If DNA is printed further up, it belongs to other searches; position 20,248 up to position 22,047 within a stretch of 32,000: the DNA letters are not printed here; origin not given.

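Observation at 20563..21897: GlgE N-terminal extension looks like a duplicated GlgE catalytic barrel with catalytic residues lost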

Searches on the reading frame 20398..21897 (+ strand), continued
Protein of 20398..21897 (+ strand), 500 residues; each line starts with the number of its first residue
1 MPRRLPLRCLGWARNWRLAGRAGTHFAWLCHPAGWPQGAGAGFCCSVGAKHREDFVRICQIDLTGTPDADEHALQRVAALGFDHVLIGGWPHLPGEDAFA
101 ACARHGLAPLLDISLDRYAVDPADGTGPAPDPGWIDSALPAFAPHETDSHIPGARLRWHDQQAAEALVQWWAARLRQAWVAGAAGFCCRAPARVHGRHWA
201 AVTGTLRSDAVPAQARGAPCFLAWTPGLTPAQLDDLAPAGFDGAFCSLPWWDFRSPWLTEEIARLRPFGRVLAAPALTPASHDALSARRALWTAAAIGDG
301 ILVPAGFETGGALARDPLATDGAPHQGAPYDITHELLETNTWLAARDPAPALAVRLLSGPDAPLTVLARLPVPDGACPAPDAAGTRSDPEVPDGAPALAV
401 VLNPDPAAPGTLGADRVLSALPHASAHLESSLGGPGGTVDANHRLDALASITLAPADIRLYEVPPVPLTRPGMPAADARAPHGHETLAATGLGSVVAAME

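Call 30: fold_search(model_id=the predicted structure, library=pdb)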
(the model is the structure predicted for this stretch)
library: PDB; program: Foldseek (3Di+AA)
matches with E <= 10: 1779; with E <= 0.001: 396
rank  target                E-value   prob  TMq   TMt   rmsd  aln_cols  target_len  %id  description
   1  4u3c_A                1.1e-14  1.00  0.62  0.44   6.2       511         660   15  Docking Site of Maltohexaose in the Mtb GlgE (released 2015-07-22)
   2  5cim_B                1.6e-14  1.00  0.62  0.43   5.9       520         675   17  Structure of Mycobacterium thermoresistibile GlgE in complex with maltose (cocrystallisation with maltose-1-phosphate) (released 2015-12-09)
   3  5lgw_A                1.8e-14  1.00  0.61  0.44   6.1       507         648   16  GlgE isoform 1 from Streptomyces coelicolor D394A mutant co-crystallised with maltodextrin (released 2016-08-17)
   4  4cn1_A                2.5e-14  1.00  0.62  0.44   6.1       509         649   17  GlgE isoform 1 from Streptomyces coelicolor D394A mutant with maltose- 1-phosphate bound (released 2014-05-21)
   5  3zss_A                2.8e-14  1.00  0.63  0.45   5.9       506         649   17  Apo form of GlgE isoform 1 from Streptomyces coelicolor (released 2011-09-14)
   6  5vt4_A                7.1e-14  1.00  0.61  0.43   6.7       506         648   16  Sco GlgEI-V279S in complex with a pyrolidene-based methyl-phosphonate compound (released 2017-06-07)
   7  4u2z_A                7.1e-14  1.00  0.61  0.43   6.2       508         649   16  X-ray crystal structure of an Sco GlgEI-V279S/1,2,2-trifluromaltose complex (released 2015-07-22)
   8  5cim_A                7.5e-14  1.00  0.58  0.42   7.0       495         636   16  Structure of Mycobacterium thermoresistibile GlgE in complex with maltose (cocrystallisation with maltose-1-phosphate) (released 2015-12-09)
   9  4cn4_A                9.5e-14  1.00  0.61  0.44   6.3       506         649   17  GlgE isoform 1 from Streptomyces coelicolor E423A mutant with 2-deoxy- 2-fluoro-beta-maltosyl modification (released 2014-05-21)
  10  5vt4_C                2.1e-13  1.00  0.63  0.46   5.8       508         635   16  Sco GlgEI-V279S in complex with a pyrolidene-based methyl-phosphonate compound (released 2017-06-07)
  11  3edd_A                1.1e-12  1.00  0.58  0.44   8.2       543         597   14  Structural base for cyclodextrin hydrolysis (released 2009-03-03)
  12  1wzm_A                3.4e-12  1.00  0.56  0.45   6.8       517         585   14  Thermoactinomyces vulgaris R-47 alpha-amylase II (TVA II) mutatnt R469K (released 2005-03-22)
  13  5a2c_A                5.1e-12  1.00  0.56  0.55   6.8       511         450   12  Crystal Structure of Anoxybacillus Alpha-amylase Provides Insights into a New Glycosyl Hydrolase Subclass (released 2016-03-30)
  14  1jf6_A                5.4e-12  1.00  0.53  0.42   7.2       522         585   14  Crystal structure of thermoactinomyces vulgaris r-47 alpha-amylase mutant F286Y (released 2002-05-22)
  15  7jjn_B                6.1e-12  1.00  0.53  0.47   7.3       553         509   10  Eubacterium rectale Amy13B (EUR_01860) (released 2021-06-23)
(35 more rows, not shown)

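Call 37: search_protein_families(library=pfam, proteins=[P0059, P0062, P0128, P0129, P0080, P0136, P0141, P0089], max_evalue=0.01)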
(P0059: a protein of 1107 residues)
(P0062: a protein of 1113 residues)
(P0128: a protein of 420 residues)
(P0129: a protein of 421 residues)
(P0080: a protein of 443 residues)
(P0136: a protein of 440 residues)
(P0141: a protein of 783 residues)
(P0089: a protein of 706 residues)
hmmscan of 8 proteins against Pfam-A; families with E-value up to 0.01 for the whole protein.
P0059 (1107 aa): 5 families
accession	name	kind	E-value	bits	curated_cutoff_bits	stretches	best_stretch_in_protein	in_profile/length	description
PF11896.14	GlgE_dom_N_S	-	1.6e-55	188.7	25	1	465-646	2-179/179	Alpha-1,4-glucan:maltose-1-phosphate maltosyltransferase, domain N/S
PF14701.12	hDGE_amylase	-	1.1e-17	64.7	27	1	3-110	6-115/439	Glycogen debranching enzyme, glucanotransferase domain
PF21702.3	GLGE_C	-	4.7e-17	62.4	27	1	1015-1101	2-87/87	GLGE, C-terminal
PF00128.31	Alpha-amylase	-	6e-17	62.4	22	2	15-107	15-101/446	Alpha amylase, catalytic domain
PF14871.12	GHL6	-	0.00016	22.3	35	0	73-134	44-100/132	Hypothetical glycosyl hydrolase 6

P0062 (1113 aa): 5 families
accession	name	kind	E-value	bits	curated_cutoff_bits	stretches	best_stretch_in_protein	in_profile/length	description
PF11896.14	GlgE_dom_N_S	-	3.3e-51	174.6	25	1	465-649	2-179/179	Alpha-1,4-glucan:maltose-1-phosphate maltosyltransferase, domain N/S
PF00128.31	Alpha-amylase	-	5.9e-24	85.5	22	2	660-801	2-130/446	Alpha amylase, catalytic domain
PF21702.3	GLGE_C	-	7.4e-20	71.4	27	1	1018-1104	2-87/87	GLGE, C-terminal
PF14701.12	hDGE_amylase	-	9.1e-20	71.6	27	1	14-110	17-115/439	Glycogen debranching enzyme, glucanotransferase domain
PF14871.12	GHL6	-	4.5e-07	30.6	35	0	73-120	44-88/132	Hypothetical glycosyl hydrolase 6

P0128 (420 aa): 3 families
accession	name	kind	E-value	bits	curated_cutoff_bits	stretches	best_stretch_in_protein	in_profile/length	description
PF14701.12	hDGE_amylase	-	2.1e-15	57.2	27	1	13-107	17-114/439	Glycogen debranching enzyme, glucanotransferase domain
PF00128.31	Alpha-amylase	-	1.5e-10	41.4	22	1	28-99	29-95/446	Alpha amylase, catalytic domain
PF14871.12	GHL6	-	0.0019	18.9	35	1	71-120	44-89/132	Hypothetical glycosyl hydrolase 6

P0129 (421 aa): 3 families
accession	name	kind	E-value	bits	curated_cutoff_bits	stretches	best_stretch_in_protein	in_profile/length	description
PF14701.12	hDGE_amylase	-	1.3e-11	44.7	27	1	2-93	22-115/439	Glycogen debranching enzyme, glucanotransferase domain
PF00128.31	Alpha-amylase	-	7.7e-10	39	22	1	2-84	19-95/446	Alpha amylase, catalytic domain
PF14871.12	GHL6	-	2.6e-05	24.9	35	1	51-106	39-89/132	Hypothetical glycosyl hydrolase 6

P0080 (443 aa): 2 families
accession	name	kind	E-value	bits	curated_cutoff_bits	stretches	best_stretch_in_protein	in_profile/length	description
PF14701.12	hDGE_amylase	-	8e-17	61.9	27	1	14-110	17-115/439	Glycogen debranching enzyme, glucanotransferase domain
PF00128.31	Alpha-amylase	-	1.2e-09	38.4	22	1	23-102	23-96/446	Alpha amylase, catalytic domain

P0136 (440 aa): 4 families
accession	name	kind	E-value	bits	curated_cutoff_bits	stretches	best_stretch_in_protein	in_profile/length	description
PF14701.12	hDGE_amylase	-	2.9e-22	79.8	27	1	12-118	7-115/439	Glycogen debranching enzyme, glucanotransferase domain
PF00128.31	Alpha-amylase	-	9.5e-10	38.7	22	1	38-111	30-97/446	Alpha amylase, catalytic domain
PF14871.12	GHL6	-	0.00053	20.6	35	1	65-132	30-92/132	Hypothetical glycosyl hydrolase 6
PF02446.23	Glyco_hydro_77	-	0.0057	16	25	0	30-82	20-66/465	4-alpha-glucanotransferase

P0141 (783 aa): 3 families
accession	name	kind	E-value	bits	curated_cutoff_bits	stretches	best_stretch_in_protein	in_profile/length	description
PF14701.12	hDGE_amylase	-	1.7e-19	70.7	27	1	359-461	11-114/439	Glycogen debranching enzyme, glucanotransferase domain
PF00128.31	Alpha-amylase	-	1.9e-08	34.4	22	1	379-460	28-102/446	Alpha amylase, catalytic domain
PF14871.12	GHL6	-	0.0009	19.9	35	1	424-475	43-89/132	Hypothetical glycosyl hydrolase 6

P0089 (706 aa): 4 families
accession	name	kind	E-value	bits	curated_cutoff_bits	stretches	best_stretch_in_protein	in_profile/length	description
PF11896.14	GlgE_dom_N_S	-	1e-54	186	25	1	443-625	3-179/179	Alpha-1,4-glucan:maltose-1-phosphate maltosyltransferase, domain N/S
PF14701.12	hDGE_amylase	-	3.8e-15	56.4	27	1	14-110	17-115/439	Glycogen debranching enzyme, glucanotransferase domain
PF00128.31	Alpha-amylase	-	5.9e-09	36.1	22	1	23-102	23-96/446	Alpha amylase, catalytic domain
PF14871.12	GHL6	-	0.00035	21.2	35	1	73-130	44-96/132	Hypothetical glycosyl hydrolase 6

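Call 39: search_solved_structures(query=P0128, max_evalue=0.001, show_alignments=1)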
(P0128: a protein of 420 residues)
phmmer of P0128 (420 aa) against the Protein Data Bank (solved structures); distinct sequences matched with E-value up to 0.001: 45.
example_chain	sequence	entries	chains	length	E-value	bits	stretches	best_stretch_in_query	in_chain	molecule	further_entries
3dhu_A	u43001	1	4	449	8.6e-23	84.5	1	15-210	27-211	Alpha-amylase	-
4gkl_A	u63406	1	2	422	2.9e-20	76.2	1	22-183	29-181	Alpha-amylase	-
5cgm_A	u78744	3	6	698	1.7e-09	40.7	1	74-290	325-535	Alpha-1,4-glucan:maltose-1-phosphate maltosyltransferase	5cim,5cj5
1sma_A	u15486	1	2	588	1.2e-08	37.8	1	22-200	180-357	MALTOGENIC AMYLASE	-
4e2o_A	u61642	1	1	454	1.3e-08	37.8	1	27-218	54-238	Alpha-amylase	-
1gvi_A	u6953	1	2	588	2.6e-08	36.7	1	22-197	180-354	MALTOGENIC AMYLASE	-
1gju_A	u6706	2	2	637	2.8e-08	36.6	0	143-262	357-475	MALTODEXTRIN GLYCOSYLTRANSFERASE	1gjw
1ea9_C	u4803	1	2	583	3.2e-08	36.4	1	22-201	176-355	CYCLOMALTODEXTRINASE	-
9fyz_A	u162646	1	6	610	4.6e-08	35.9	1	17-201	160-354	Neopullulanase SusA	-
1j0h_A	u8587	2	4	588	6e-08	35.6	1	22-200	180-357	neopullulanase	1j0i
1j0j_A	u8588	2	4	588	9.6e-08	34.9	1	22-198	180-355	neopullulanase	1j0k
5ot1_A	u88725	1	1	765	1.5e-07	34.2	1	28-225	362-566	Pullulanase type II, GH13 family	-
4u33_A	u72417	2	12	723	2.9e-07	33.3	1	72-252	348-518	Alpha-1,4-glucan:maltose-1-phosphate maltosyltransferase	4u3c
7d9b_A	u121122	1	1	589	3e-07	33.2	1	22-97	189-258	Alpha-glycosidase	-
5a2a_A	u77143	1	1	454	4.9e-07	32.6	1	29-221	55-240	APO FORM OF ANOXYBACILLUS ALPHA-AMYLASES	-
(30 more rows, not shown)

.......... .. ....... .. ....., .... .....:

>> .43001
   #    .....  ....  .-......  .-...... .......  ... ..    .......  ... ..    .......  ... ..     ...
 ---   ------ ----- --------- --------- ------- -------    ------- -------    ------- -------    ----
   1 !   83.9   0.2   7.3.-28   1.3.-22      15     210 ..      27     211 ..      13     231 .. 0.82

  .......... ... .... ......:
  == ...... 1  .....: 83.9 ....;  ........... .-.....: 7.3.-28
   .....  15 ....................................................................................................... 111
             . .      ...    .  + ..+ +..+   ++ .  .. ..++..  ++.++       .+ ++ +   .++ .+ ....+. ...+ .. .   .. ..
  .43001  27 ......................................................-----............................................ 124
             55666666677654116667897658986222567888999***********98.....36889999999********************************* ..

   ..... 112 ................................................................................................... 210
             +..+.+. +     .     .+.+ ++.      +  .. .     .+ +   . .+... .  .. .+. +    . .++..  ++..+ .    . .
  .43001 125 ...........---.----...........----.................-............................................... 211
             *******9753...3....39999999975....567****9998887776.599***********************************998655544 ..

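Call 40: search_protein_families(library=ncbifam, proteins=[P0128, P0080, P0059, P0062], max_evalue=0.001)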
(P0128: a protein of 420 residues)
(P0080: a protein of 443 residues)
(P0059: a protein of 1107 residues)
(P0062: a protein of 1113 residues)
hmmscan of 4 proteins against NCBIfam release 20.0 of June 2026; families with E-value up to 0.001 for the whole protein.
P0128 (420 aa): 18 families
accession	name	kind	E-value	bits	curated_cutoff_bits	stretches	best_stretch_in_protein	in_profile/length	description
NF041321.1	Alpha-amyl_MalA_Halo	equivalog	5.7e-13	48.1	875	1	35-206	299-460/666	alpha-amylase MalA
NF008051.0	PRK10785.1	equivalog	7.2e-10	37.7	568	1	31-123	192-268/607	maltodextrin glucosidase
TIGR01531.1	glyc_debranch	equivalog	1.1e-08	32.8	1399.55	1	13-107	125-217/1443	glycogen debranching enzyme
TIGR02403.1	trehalose_treC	equivalog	2.8e-08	32.9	799.05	1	32-100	41-104/544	alpha,alpha-phosphotrehalase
NF041090.1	Cyc-maltodext_AglB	equivalog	4.5e-07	29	540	1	33-265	80-304/470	cyclomaltodextrinase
TIGR02456.1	treS_nterm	equivalog_domain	1.6e-06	26.9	678.35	1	34-102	44-107/539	maltose alpha-D-glucosyltransferase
NF007052.0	PRK09505.1-2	equivalog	2.2e-06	26.2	749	0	49-97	269-317/677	alpha-amylase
NF007054.0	PRK09505.1-4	equivalog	2.9e-06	25.9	1385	0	49-98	269-318/676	alpha-amylase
NF007060.0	PRK09505.2-5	equivalog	4.1e-06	25.1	790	0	50-96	276-322/690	alpha-amylase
NF002983.0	PRK03705.1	equivalog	8.5e-06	24.1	901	1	50-173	221-338/658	glycogen debranching protein GlgX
NF007055.0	PRK09505.1-6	equivalog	2.3e-05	22.8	1458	0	49-97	268-316/675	alpha-amylase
NF051899.1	BetGalacBglAAgro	equivalog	2.9e-05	22.7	900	1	33-101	43-106/537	beta-galactosidase BglA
NF007053.0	PRK09505.1-3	equivalog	3.1e-05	22.3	1269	0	49-97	271-319/687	alpha-amylase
TIGR02100.1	glgX_debranch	equivalog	3.4e-05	22.1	640.9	1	54-99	230-273/688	glycogen debranching protein GlgX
NF007059.0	PRK09505.2-4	equivalog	3.5e-05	22.3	865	0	49-97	269-317/683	alpha-amylase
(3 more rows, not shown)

P0080 (443 aa): 9 families
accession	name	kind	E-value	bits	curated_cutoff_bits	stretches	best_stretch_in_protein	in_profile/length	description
NF041321.1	Alpha-amyl_MalA_Halo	equivalog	6.8e-15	54.5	875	1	23-217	286-466/666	alpha-amylase MalA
TIGR01531.1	glyc_debranch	equivalog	1.7e-08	32.2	1399.55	1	14-110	125-218/1443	glycogen debranching enzyme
NF041090.1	Cyc-maltodext_AglB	equivalog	1.1e-05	24.5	540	1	23-390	69-409/470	cyclomaltodextrinase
TIGR02403.1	trehalose_treC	equivalog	2.1e-05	23.4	799.05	1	23-101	31-103/544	alpha,alpha-phosphotrehalase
NF008051.0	PRK10785.1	equivalog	6.3e-05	21.3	568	0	22-102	182-255/607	maltodextrin glucosidase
TIGR02456.1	treS_nterm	equivalog_domain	0.00018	20.2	678.35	0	23-101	32-104/539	maltose alpha-D-glucosyltransferase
NF011083.0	PRK14510.1-2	equivalog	0.00026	18.6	1322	1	16-202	220-407/1186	bifunctional glycogen debranching protein GlgX/4-alpha-glucanotransferase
NF007052.0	PRK09505.1-2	equivalog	0.00027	19.2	749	0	63-102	281-320/677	alpha-amylase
NF007057.0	PRK09505.2-2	equivalog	0.00093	17.5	931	0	66-102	294-330/694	alpha-amylase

P0059 (1107 aa): 13 families
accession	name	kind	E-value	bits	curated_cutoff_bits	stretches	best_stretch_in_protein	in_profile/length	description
NF041090.1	Cyc-maltodext_AglB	equivalog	1.3e-16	60.5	540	1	16-267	62-302/470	cyclomaltodextrinase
NF041321.1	Alpha-amyl_MalA_Halo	equivalog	1.4e-16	60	875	2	77-211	334-461/666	alpha-amylase MalA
TIGR02456.1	treS_nterm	equivalog_domain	2.2e-16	59.5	678.35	2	16-108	25-112/539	maltose alpha-D-glucosyltransferase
NF051899.1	BetGalacBglAAgro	equivalog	8.4e-16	57.4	900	2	16-108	25-112/537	beta-galactosidase BglA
TIGR02403.1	trehalose_treC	equivalog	9.9e-14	50.9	799.05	1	15-103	23-105/544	alpha,alpha-phosphotrehalase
TIGR01531.1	glyc_debranch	equivalog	9.2e-11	39.7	1399.55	1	11-110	122-218/1443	glycogen debranching enzyme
NF008051.0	PRK10785.1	equivalog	1.3e-08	33.5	568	1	16-128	176-284/607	maltodextrin glucosidase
NF008183.0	PRK10933.1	subfamily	2.8e-08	32.9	535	0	729-774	69-115/551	alpha,alpha-phosphotrehalase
NF011083.0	PRK14510.1-2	equivalog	3.1e-08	31.6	1322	1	15-204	219-410/1186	bifunctional glycogen debranching protein GlgX/4-alpha-glucanotransferase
NF008967.0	PRK12313.1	equivalog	8.6e-06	24.4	577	0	967-1057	478-574/633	1,4-alpha-glucan branching protein GlgB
NF003811.1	PRK05402.1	equivalog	1.3e-05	23.9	741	0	967-1055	471-564/619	1,4-alpha-glucan branching protein GlgB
TIGR02401.1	trehalose_TreY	equivalog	2.2e-05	22.9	498.65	0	730-778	54-99/838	malto-oligosyltrehalose synthase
NF011077.0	PRK14507.1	equivalog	7.5e-05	20.2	2148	0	730-761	796-827/1693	malto-oligosyltrehalose synthase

P0062 (1113 aa): 13 families
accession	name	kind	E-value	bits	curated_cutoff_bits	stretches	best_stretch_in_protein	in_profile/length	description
NF041321.1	Alpha-amyl_MalA_Halo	equivalog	3.5e-27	95.1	875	2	78-378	335-623/666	alpha-amylase MalA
NF041090.1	Cyc-maltodext_AglB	equivalog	2.5e-23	82.6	540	1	30-384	76-409/470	cyclomaltodextrinase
TIGR02403.1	trehalose_treC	equivalog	5.9e-21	74.7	799.05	2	657-777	7-109/544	alpha,alpha-phosphotrehalase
TIGR02456.1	treS_nterm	equivalog_domain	3.6e-12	45.6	678.35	1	654-802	5-134/539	maltose alpha-D-glucosyltransferase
NF008051.0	PRK10785.1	equivalog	7.2e-11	41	568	0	36-119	196-265/607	maltodextrin glucosidase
NF051899.1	BetGalacBglAAgro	equivalog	8.6e-11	40.9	900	1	653-778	4-111/537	beta-galactosidase BglA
TIGR01531.1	glyc_debranch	equivalog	4.8e-09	34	1399.55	1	14-110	125-218/1443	glycogen debranching enzyme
NF008183.0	PRK10933.1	subfamily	3.1e-07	29.5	535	1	657-778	13-116/551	alpha,alpha-phosphotrehalase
NF008967.0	PRK12313.1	equivalog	1.8e-06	26.6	577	0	970-1059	478-573/633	1,4-alpha-glucan branching protein GlgB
NF003811.1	PRK05402.1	equivalog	1.6e-05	23.7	741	0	967-1058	468-564/619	1,4-alpha-glucan branching protein GlgB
NF011083.0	PRK14510.1-2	equivalog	2.3e-05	22.1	1322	0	35-197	239-402/1186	bifunctional glycogen debranching protein GlgX/4-alpha-glucanotransferase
TIGR02402.1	trehalose_TreZ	equivalog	9.6e-05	20.9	538.8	0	672-763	108-180/545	malto-oligosyltrehalose trehalohydrolase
TIGR02401.1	trehalose_TreY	equivalog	0.00019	19.8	498.65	0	674-764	14-85/838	malto-oligosyltrehalose synthase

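Call 70: find_encoding_contigs(protein=P0005, flank=8000, max_places=1)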
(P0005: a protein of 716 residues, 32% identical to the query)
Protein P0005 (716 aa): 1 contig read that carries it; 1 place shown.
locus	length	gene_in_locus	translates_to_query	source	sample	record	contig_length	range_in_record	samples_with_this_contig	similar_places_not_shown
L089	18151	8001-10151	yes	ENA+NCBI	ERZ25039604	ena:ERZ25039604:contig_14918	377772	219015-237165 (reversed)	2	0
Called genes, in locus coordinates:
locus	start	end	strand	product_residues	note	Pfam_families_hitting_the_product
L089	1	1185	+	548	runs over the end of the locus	-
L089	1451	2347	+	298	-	PF04228:Zn_peptidase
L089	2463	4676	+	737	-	PF02922:CBM_48, PF00128:Alpha-amylase (weak), PF21331:Isoamylase_C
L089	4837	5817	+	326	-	PF12760:Zn_ribbon_IS1595, PF12762:DDE_Tnp_IS1595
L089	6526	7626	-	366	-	-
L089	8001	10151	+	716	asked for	PF11896:GlgE_dom_N_S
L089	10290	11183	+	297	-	PF21702:GLGE_C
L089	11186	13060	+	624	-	PF00128:Alpha-amylase, PF16657:Malt_amylase_C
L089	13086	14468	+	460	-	PF01636:APH (weak)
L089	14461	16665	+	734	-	PF22019:GlgB_N, PF02922:CBM_48, PF00128:Alpha-amylase (weak), PF02806:Alpha-amylase_C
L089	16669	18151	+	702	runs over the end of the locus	PF02922:CBM_48, PF00128:Alpha-amylase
